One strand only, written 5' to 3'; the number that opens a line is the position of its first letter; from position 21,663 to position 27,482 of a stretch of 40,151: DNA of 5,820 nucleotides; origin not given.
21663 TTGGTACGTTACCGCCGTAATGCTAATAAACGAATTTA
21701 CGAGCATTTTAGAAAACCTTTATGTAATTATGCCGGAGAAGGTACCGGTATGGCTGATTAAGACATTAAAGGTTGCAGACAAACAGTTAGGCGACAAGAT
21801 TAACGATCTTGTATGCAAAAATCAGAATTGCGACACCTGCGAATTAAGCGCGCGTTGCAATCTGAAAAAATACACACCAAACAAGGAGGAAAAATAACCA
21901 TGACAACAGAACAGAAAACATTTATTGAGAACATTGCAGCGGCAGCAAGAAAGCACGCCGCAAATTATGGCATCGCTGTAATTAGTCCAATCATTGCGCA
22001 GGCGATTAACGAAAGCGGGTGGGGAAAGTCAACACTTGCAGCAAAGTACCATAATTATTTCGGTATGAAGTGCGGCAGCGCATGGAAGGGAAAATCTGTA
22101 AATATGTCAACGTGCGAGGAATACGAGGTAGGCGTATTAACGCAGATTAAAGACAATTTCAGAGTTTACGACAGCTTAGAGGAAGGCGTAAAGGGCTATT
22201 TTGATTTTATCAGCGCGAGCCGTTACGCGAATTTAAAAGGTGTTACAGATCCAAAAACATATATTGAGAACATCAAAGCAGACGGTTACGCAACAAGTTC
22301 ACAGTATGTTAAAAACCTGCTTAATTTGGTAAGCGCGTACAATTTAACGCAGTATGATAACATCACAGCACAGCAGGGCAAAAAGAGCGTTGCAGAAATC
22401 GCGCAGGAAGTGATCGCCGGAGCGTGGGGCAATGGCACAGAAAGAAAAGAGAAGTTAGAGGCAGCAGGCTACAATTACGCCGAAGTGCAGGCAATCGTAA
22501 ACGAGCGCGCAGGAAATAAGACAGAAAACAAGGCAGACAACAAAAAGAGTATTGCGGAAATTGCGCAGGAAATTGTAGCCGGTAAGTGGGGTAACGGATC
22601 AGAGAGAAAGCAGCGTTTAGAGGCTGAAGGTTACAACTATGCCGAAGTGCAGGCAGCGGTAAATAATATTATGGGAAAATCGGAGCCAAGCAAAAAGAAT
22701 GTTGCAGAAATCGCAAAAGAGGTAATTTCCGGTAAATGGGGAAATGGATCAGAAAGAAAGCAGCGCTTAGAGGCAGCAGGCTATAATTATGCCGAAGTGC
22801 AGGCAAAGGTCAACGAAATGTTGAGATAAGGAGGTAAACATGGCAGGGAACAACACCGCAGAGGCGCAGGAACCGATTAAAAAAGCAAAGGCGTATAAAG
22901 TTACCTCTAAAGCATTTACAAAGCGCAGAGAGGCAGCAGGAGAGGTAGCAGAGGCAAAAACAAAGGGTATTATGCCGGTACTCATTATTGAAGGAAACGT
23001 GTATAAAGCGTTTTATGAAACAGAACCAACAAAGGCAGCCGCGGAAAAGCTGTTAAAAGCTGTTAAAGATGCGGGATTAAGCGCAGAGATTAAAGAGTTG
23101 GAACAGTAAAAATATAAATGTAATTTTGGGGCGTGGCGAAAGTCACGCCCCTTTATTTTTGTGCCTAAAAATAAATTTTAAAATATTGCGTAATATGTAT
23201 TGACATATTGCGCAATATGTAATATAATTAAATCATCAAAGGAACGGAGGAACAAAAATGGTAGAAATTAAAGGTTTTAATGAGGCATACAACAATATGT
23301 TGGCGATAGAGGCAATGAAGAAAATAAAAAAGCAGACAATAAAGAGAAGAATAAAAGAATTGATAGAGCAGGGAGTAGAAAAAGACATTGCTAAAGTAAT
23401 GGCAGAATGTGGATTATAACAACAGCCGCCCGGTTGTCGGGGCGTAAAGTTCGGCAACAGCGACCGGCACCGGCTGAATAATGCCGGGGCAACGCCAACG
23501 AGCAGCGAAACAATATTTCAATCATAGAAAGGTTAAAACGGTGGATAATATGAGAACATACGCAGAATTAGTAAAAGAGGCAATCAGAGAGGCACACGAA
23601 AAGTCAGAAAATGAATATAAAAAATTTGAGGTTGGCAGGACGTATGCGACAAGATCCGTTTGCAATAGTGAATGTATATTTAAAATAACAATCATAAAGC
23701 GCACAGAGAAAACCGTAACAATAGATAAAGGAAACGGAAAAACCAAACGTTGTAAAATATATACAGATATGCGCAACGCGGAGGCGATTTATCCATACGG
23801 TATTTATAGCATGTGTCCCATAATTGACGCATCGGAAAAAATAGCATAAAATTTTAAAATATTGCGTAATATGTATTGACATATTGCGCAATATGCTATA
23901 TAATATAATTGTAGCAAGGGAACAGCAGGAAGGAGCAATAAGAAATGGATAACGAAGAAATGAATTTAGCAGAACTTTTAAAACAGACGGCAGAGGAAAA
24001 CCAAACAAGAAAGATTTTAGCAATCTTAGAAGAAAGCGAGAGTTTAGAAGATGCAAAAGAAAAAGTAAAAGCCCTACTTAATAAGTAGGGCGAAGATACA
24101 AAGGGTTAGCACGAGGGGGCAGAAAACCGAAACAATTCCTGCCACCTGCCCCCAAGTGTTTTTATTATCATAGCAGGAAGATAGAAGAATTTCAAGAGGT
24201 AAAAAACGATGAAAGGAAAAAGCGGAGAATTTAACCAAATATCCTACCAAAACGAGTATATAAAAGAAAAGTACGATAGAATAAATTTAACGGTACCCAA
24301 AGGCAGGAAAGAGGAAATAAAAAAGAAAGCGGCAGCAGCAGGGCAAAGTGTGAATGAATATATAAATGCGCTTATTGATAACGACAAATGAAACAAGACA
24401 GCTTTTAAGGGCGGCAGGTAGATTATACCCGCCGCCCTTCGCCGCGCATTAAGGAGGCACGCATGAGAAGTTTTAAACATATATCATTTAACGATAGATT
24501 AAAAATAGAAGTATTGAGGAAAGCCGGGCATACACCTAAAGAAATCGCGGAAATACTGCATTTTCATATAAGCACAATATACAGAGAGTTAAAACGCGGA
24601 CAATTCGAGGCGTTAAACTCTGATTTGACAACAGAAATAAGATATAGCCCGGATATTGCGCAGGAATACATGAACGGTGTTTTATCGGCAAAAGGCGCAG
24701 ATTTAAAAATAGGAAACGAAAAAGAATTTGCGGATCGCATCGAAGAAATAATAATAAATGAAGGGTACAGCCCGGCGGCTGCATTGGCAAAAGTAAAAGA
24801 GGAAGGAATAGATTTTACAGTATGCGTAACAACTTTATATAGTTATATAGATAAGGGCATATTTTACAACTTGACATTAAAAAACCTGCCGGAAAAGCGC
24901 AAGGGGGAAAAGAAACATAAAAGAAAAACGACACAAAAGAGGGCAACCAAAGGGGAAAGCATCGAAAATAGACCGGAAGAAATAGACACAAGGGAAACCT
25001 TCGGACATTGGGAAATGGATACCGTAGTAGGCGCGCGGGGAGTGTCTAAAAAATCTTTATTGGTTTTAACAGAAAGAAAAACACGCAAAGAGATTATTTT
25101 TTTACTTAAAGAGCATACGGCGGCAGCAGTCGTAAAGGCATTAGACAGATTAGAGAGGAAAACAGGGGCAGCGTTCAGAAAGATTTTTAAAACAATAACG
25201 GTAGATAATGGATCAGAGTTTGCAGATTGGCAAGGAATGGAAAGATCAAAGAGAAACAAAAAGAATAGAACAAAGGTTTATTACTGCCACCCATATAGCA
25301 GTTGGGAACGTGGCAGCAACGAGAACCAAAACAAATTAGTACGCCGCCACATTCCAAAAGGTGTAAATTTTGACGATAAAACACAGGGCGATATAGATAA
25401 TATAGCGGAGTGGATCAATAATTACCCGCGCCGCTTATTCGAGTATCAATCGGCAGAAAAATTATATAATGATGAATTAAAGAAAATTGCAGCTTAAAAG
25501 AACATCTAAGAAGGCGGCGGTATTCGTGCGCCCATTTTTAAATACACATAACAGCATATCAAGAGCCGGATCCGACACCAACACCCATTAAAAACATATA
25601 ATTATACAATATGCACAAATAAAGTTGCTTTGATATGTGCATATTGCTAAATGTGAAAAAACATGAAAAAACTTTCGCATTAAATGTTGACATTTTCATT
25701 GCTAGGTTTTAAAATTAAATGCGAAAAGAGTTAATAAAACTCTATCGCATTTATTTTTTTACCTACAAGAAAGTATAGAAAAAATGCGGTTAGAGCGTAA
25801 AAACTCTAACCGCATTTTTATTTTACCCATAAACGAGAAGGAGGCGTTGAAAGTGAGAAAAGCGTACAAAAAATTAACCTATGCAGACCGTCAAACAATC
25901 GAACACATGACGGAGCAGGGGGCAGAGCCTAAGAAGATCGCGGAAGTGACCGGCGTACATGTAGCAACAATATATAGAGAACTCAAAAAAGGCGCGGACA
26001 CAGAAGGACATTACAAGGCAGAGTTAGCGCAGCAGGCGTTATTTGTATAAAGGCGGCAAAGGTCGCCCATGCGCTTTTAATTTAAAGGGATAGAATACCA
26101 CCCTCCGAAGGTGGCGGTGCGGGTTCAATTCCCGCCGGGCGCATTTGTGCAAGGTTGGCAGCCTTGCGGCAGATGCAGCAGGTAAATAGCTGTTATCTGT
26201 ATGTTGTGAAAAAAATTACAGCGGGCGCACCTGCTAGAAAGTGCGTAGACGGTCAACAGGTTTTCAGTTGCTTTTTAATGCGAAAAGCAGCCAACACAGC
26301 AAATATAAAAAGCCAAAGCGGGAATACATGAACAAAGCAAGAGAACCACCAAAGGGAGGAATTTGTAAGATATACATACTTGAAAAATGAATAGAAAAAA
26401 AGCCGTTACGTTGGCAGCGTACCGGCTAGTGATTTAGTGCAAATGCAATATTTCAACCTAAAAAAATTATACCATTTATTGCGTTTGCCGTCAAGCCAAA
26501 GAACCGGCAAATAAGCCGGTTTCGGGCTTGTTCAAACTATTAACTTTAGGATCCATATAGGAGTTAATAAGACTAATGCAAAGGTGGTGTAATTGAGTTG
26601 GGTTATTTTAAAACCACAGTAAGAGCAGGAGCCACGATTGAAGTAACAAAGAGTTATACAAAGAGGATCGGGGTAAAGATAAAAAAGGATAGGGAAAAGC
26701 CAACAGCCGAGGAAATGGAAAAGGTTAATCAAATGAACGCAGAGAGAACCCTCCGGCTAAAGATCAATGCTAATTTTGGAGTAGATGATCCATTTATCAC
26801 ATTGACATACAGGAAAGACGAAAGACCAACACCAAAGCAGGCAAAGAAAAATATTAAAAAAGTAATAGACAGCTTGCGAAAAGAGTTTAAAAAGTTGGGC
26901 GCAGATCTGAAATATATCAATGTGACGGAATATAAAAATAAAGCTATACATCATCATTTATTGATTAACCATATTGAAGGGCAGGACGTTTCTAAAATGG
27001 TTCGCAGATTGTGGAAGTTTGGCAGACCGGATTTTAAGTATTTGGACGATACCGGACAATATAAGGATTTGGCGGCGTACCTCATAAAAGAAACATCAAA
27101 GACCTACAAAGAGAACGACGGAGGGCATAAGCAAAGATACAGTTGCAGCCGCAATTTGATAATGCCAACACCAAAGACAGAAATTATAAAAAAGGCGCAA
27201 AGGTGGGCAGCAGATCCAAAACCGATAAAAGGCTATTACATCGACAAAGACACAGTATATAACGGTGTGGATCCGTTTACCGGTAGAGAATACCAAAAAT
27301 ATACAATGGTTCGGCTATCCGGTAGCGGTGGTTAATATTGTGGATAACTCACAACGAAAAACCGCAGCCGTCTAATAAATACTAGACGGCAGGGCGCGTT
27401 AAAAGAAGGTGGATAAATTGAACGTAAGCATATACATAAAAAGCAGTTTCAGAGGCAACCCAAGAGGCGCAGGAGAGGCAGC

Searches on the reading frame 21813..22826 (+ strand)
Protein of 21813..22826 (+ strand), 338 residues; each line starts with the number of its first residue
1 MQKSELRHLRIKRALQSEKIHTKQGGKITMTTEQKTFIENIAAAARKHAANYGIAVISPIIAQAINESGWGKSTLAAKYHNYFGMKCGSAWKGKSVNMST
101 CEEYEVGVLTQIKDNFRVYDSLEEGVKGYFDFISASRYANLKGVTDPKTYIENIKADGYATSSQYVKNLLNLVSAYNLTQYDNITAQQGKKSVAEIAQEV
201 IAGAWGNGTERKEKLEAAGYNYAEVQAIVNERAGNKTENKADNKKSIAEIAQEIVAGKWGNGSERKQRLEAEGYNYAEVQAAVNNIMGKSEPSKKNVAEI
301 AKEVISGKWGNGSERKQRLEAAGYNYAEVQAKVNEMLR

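Call 56: search_protein_families(library=phrogs, proteins=[window:21813-22826:+], max_evalue=0.001)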
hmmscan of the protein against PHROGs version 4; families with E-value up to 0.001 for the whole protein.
window:21813-22826:+ (338 aa): 11 families
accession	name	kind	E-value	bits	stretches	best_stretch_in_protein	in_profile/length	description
phrog_7698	-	lysis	1.1e-55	190.6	2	236-337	211-314/316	endolysin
phrog_3513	-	lysis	5e-46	158.3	1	27-262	636-854/1434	endolysin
phrog_16241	-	lysis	1.2e-44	154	2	239-337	138-238/290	endolysin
phrog_12727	-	lysis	1.7e-39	137.2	1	34-197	3-166/393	endolysin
phrog_18032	-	lysis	2.8e-38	133.1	1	33-258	3-219/248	endolysin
phrog_1309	-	lysis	6.4e-35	122.3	1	36-233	2-207/410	endolysin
phrog_10967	-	lysis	4.8e-25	89.8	1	36-186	6-157/266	endolysin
phrog_3861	-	lysis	3e-22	80.1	3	280-338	181-236/455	amidase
phrog_326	-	other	8.1e-17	61.6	1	29-187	122-283/985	tail protein with endopeptidase domain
phrog_8251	-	lysis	1.3e-11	45.6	1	51-194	18-160/250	endolysin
phrog_6219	-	lysis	1.8e-08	35.3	1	171-336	161-324/326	endolysin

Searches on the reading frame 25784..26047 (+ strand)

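Call 60: search_protein_families(library=pfam, proteins=[window:25784-26047:+], max_evalue=0.01)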
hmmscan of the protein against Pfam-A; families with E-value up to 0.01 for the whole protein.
window:25784-26047:+ (88 aa): 3 families
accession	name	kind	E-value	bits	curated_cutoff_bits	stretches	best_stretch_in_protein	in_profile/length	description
PF13936.12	HTH_38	-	2.9e-10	40.1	27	1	28-69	2-43/44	Helix-turn-helix domain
PF13384.12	HTH_23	-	0.00097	19.3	24.6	1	41-68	12-39/50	Homeodomain-like domain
PF02796.21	HTH_7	-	0.0034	17.9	23.8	1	32-68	7-43/45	Helix-turn-helix domain of resolvase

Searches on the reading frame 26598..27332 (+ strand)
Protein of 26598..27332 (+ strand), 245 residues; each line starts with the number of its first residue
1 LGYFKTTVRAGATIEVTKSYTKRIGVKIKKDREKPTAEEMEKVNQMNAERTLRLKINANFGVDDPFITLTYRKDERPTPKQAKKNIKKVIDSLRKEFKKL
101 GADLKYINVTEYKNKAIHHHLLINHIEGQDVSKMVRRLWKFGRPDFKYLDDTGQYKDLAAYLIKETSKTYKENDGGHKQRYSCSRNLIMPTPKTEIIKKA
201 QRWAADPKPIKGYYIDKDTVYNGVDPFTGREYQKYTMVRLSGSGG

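Call 3: search_protein_families(library=pfam, proteins=[window:26598-27332:+], max_evalue=0.01)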
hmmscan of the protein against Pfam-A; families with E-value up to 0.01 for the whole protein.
window:26598-27332:+ (245 aa): 2 families
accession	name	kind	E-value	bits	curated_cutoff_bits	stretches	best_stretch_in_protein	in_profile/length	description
PF23343.2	REP_ORF2-G2P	-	7.8e-20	71.5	27.8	1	66-165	3-98/99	Replication-associated protein ORF2/G2P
PF03299.19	TF_AP-2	-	0.0064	16.8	23.4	0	80-139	70-131/197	Transcription factor AP-2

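Call 4: search_protein_families(library=phrogs, proteins=[window:26598-27332:+], max_evalue=0.001)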
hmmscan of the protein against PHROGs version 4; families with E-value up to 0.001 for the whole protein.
window:26598-27332:+ (245 aa): 3 families
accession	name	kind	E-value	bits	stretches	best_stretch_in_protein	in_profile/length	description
phrog_3584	-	DNA, RNA and nucleotide metabolism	6.7e-53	180.8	1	3-239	5-250/265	replication initiation protein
phrog_3419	-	DNA, RNA and nucleotide metabolism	8.8e-14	52.7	1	35-199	78-241/289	rolling circle DNA replication initiation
phrog_942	-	DNA, RNA and nucleotide metabolism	2e-05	25.1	1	51-150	106-223/501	replication initiation protein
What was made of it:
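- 26598..27335 (+): Replication initiator (Rep ORF2/G2P type), start of the replication block. calls 3 and 4: PF23343 E=7.8e-20; phrog_3584 E=6.7e-53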
